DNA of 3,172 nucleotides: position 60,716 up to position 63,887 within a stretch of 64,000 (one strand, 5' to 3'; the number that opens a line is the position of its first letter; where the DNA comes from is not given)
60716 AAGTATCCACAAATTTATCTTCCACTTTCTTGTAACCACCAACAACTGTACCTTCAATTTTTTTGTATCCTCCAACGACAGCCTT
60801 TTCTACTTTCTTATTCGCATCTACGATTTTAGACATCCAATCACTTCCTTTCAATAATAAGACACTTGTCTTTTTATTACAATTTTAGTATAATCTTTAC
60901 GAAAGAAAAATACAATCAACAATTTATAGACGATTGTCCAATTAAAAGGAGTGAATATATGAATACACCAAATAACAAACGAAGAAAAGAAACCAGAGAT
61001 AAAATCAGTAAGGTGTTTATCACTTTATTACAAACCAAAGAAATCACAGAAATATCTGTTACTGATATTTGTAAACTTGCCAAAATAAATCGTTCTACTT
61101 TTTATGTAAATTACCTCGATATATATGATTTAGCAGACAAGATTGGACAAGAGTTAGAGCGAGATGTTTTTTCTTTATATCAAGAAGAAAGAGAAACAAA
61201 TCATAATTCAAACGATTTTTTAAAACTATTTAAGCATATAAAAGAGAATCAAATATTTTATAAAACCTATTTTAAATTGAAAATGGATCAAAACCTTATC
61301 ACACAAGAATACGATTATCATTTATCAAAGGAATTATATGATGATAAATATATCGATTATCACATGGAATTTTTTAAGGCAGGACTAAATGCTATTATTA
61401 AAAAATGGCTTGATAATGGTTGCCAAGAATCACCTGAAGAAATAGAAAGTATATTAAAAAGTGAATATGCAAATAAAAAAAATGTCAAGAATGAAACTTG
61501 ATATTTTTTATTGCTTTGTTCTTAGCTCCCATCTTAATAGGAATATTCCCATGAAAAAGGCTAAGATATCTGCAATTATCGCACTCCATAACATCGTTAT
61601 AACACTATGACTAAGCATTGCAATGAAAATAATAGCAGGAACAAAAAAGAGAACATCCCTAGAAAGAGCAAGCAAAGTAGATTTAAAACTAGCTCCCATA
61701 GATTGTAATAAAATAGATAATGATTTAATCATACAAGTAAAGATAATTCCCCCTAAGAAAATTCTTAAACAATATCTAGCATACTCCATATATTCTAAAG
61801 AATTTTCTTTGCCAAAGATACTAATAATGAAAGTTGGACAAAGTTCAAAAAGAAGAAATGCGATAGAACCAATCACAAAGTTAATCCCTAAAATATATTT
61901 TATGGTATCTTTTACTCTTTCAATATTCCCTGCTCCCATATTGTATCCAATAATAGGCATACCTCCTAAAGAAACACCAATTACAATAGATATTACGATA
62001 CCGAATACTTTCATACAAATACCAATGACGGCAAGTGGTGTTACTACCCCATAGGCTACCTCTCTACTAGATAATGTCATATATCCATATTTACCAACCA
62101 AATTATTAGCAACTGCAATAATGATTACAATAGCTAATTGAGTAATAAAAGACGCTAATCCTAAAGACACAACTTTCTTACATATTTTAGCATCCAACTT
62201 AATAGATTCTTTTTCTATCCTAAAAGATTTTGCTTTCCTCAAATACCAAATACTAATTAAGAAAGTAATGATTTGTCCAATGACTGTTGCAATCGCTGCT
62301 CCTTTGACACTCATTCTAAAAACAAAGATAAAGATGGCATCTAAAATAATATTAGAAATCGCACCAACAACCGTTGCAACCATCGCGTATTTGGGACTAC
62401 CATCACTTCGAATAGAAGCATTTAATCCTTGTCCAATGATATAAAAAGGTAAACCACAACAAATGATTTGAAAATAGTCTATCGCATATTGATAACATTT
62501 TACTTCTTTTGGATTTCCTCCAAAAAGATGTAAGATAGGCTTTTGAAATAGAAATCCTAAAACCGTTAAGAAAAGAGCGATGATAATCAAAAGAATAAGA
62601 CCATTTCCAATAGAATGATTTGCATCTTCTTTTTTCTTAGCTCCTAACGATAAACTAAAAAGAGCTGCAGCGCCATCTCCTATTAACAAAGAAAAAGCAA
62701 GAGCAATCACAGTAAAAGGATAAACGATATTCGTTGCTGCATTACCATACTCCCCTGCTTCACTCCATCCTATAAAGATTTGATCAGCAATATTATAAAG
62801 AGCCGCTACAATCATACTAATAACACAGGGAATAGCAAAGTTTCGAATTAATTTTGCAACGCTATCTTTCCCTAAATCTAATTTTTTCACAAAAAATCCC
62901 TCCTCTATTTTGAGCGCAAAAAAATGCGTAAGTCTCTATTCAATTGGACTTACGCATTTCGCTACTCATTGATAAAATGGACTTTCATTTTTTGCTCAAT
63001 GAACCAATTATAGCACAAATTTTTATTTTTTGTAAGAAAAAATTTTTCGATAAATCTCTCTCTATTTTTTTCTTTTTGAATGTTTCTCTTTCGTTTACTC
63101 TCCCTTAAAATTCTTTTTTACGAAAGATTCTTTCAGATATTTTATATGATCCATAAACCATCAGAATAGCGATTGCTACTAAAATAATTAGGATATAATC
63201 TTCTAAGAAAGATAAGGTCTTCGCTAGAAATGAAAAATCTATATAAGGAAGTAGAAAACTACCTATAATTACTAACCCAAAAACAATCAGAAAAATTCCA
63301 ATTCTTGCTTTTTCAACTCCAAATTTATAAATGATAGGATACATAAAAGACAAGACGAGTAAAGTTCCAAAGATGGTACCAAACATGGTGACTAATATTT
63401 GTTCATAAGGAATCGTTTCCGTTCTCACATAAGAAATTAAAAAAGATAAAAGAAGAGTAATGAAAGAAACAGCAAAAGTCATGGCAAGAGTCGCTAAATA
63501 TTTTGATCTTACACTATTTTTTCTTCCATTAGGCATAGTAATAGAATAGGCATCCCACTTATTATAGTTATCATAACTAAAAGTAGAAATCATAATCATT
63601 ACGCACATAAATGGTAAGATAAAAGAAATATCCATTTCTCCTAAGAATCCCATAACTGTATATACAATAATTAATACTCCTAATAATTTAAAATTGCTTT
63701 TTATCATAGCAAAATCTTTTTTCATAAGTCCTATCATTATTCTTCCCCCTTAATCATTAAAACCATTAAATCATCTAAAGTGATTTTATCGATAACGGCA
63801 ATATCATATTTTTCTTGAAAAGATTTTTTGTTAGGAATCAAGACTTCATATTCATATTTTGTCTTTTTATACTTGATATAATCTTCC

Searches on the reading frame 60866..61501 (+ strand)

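Call 63: search_protein_families(library=pfam, proteins=[window:60866-61501:+], max_evalue=0.00001)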
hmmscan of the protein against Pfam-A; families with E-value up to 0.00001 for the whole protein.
window:60866-61501:+ (211 aa): 1 family
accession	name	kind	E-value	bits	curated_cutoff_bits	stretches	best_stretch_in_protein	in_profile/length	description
PF14278.11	TetR_C_8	-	1.4e-10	41.6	26.1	1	117-198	6-98/103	Transcriptional regulator C-terminal region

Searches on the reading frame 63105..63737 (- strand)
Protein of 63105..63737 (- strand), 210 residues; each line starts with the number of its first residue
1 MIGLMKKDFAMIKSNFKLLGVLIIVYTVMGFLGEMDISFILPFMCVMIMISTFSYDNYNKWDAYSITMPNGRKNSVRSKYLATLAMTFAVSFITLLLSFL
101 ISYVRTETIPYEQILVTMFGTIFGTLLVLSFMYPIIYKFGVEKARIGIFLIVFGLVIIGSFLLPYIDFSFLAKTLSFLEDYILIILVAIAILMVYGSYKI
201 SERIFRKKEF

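Call 64: search_protein_families(library=pfam, proteins=[window:63105-63737:-], max_evalue=0.00001)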
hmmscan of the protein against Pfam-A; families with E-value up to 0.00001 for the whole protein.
window:63105-63737:- (210 aa): 1 family
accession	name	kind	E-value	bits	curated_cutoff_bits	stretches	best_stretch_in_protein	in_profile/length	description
PF13346.12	ABC2_membrane_5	-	3.2e-33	115.5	25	1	3-205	1-204/205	ABC-2 family transporter protein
